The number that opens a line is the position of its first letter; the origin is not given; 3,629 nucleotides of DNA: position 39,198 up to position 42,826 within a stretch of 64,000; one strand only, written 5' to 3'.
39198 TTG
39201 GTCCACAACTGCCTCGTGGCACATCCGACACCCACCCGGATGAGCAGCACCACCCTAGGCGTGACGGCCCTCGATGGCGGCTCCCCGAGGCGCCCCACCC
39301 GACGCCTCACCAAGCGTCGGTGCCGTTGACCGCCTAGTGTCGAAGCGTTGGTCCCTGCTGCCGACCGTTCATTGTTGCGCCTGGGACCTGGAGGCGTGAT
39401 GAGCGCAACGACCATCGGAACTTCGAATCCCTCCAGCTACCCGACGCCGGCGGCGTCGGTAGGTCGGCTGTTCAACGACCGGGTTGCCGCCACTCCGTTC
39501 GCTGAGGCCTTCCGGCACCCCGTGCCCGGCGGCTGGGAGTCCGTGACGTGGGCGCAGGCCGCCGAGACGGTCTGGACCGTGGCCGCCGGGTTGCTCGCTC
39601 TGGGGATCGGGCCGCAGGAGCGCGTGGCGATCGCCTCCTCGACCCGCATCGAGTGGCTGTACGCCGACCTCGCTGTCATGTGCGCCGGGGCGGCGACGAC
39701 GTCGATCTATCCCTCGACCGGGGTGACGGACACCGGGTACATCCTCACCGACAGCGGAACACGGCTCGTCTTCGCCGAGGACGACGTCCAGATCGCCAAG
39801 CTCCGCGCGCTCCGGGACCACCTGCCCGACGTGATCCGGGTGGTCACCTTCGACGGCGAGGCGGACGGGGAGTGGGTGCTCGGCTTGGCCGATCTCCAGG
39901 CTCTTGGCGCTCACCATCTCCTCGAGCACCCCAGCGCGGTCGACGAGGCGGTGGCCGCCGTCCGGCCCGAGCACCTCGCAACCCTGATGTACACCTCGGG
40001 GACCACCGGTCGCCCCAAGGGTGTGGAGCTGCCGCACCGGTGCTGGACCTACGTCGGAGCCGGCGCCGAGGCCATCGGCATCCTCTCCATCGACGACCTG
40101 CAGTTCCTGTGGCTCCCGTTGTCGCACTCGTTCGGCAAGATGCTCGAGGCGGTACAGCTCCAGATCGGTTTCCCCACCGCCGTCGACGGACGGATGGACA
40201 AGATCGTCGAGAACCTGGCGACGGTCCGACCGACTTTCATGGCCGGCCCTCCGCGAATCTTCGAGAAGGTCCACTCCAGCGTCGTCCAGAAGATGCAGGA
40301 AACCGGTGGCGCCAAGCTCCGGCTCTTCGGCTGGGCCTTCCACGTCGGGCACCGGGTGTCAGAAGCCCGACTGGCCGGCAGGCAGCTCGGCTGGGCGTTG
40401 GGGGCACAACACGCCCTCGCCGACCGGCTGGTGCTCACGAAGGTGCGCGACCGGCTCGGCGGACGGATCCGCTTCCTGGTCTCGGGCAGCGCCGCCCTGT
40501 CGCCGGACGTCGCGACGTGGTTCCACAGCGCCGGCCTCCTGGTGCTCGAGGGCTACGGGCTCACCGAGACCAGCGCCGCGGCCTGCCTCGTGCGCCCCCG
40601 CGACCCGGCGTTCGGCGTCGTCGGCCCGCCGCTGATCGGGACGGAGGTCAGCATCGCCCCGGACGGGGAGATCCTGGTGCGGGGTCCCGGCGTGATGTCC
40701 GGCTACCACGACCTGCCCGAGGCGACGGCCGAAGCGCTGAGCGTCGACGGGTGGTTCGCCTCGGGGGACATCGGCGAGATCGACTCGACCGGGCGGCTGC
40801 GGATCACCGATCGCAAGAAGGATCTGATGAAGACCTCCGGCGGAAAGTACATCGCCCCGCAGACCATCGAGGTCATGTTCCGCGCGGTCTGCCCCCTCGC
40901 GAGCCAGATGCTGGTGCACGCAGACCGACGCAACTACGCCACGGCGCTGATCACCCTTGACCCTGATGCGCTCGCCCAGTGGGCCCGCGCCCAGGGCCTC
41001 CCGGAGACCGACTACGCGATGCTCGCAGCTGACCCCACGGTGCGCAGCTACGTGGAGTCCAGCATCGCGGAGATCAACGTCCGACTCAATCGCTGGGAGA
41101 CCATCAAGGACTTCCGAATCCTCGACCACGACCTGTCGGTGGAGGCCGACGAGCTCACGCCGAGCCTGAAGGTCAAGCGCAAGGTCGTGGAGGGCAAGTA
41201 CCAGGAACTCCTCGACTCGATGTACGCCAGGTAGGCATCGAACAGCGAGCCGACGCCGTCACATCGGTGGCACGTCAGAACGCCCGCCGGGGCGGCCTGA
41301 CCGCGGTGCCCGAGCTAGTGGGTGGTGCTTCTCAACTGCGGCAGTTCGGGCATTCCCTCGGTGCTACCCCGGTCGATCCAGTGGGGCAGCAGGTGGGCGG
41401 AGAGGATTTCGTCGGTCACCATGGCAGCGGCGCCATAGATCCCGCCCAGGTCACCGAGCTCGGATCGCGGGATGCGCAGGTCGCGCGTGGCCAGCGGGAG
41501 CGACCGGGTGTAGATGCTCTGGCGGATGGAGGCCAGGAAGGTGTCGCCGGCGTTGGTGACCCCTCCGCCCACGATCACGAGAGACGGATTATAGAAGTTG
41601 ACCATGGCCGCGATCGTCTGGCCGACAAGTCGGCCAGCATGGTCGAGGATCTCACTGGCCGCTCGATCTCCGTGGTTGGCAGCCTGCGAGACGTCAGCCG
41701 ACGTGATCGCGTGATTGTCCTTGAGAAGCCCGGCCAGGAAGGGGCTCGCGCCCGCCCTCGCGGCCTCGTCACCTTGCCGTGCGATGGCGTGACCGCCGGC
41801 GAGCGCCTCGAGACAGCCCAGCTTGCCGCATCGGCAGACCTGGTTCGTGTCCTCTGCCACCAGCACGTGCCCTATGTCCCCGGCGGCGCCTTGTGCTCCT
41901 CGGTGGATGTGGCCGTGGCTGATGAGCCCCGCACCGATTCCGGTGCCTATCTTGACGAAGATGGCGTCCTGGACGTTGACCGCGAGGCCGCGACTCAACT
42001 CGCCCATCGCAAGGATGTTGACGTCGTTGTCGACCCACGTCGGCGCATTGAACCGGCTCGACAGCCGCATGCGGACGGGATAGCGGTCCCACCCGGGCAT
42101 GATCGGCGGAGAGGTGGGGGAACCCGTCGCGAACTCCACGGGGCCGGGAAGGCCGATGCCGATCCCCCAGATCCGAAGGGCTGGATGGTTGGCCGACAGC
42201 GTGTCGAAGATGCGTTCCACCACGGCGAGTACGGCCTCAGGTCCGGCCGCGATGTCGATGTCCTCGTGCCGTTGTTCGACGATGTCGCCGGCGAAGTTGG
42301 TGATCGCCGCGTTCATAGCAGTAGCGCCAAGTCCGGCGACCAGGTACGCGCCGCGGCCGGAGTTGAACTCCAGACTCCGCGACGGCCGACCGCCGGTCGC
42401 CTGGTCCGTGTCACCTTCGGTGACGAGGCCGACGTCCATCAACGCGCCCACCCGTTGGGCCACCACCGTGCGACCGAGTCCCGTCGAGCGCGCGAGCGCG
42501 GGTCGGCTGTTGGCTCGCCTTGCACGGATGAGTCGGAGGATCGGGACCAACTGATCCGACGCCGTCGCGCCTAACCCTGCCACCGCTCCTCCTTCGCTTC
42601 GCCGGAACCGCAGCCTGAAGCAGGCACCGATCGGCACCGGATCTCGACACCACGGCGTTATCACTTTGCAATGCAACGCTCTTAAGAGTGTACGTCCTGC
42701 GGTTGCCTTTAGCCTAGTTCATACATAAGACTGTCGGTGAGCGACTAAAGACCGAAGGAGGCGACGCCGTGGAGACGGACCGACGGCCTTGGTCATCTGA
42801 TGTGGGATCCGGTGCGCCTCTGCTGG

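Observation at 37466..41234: TetR-ACT-GNAT triple fusion divergent from an acyl-CoA ligase: possible combined transcriptional and acetylation control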

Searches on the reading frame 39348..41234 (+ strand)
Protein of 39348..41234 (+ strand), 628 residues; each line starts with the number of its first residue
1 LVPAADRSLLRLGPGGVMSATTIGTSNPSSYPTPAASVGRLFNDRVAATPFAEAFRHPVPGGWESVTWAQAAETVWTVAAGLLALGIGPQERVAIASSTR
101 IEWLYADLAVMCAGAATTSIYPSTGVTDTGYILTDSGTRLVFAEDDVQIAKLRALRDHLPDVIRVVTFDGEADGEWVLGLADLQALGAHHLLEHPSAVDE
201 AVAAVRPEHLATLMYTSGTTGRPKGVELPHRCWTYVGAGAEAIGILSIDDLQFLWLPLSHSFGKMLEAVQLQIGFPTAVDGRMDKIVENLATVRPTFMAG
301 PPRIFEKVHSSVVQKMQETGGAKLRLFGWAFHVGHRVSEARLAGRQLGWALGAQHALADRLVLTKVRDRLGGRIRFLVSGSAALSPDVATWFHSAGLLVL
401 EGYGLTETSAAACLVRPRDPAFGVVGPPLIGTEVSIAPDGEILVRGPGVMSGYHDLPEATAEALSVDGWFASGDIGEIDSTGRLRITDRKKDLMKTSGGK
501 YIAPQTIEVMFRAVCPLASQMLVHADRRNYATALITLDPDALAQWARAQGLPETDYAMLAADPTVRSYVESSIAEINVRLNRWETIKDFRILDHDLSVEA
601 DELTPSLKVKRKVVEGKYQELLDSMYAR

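Call 3: search_protein_families(library=pfam, proteins=[window:39348-41234:+], max_evalue=0.01)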
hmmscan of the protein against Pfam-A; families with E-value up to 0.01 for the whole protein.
window:39348-41234:+ (628 aa): 2 families
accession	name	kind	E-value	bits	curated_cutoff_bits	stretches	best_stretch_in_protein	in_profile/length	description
PF00501.34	AMP-binding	-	1.3e-65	222.2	29.9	1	44-454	3-384/384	AMP-binding enzyme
PF23562.2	AMP-binding_C_3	-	0.0012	19.6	20.8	1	493-628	3-122/124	AMP-binding enzyme C-terminal domain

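Call 4: search_protein_families(library=ncbifam, proteins=[window:39348-41234:+], max_evalue=0.01)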
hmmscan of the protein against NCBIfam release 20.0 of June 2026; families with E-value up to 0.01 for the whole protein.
window:39348-41234:+ (628 aa): 100 families (the best 25 are shown)
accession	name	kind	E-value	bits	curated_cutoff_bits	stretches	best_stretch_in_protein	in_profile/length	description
NF038343.1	ligase_FadD11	exception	7.3e-116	387.9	950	1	46-627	11-582/585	fatty acid--CoA ligase FadD11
NF005801.1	PRK07656.1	equivalog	8.6e-60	202.8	657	2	374-514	281-426/500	FadD3 family acyl-CoA ligase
NF004837.0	PRK06187.1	subfamily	3e-57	194.1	476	2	39-328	11-294/531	long-chain-fatty-acid--CoA ligase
NF041592.1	carboxyl_red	equivalog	2.4e-45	154.6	1300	1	62-627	74-620/1160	carboxylic acid reductase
NF009232.0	PRK12582.1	subfamily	9.8e-44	149.6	777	2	56-306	71-328/624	acyl-CoA synthetase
NF005702.0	PRK07514.1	subfamily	1.5e-39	135.8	558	2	370-537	268-449/506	malonyl-CoA synthase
NF004114.0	PRK05605.1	equivalog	3.3e-39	134.7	766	2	374-526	340-504/575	long-chain-fatty-acid--CoA ligase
NF009233.0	PRK12583.1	subfamily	2.9e-38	131.6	832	2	36-268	18-261/558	fatty acid CoA ligase family protein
NF006182.0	PRK08316.1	subfamily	4.2e-37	127.8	663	2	64-302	35-268/523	fatty acyl-CoA synthetase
NF005858.0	PRK07787.1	subfamily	1.3e-36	126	575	1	78-503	34-386/471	acyl-CoA synthetase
TIGR01923.1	menE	equivalog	1.4e-35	123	330.15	2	374-524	226-381/442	o-succinylbenzoate--CoA ligase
NF002966.0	PRK03640.1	equivalog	3.5e-33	114.9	556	2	374-514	256-405/483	o-succinylbenzoate--CoA ligase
NF004758.0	PRK06087.1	equivalog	1.4e-32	112.8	736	2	344-514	275-456/548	medium-chain fatty-acid--CoA ligase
NF005714.0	PRK07529.1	subfamily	1.7e-31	109.2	632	2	374-510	340-494/640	acyl-CoA synthetase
NF005857.1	PRK07786.1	exception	4.1e-31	108.1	733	2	64-279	33-238/513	fatty-acid--CoA ligase FadD5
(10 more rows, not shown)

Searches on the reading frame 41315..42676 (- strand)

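Call 3: search_protein_families(library=pfam, proteins=[window:41315-42676:-], max_evalue=0.01)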
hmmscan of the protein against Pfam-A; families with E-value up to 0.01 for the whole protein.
window:41315-42676:- (453 aa): 1 family
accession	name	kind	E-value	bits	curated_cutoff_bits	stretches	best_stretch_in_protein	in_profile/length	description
PF00480.26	ROK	-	1.3e-56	192.8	22.9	1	116-422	6-293/294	ROK family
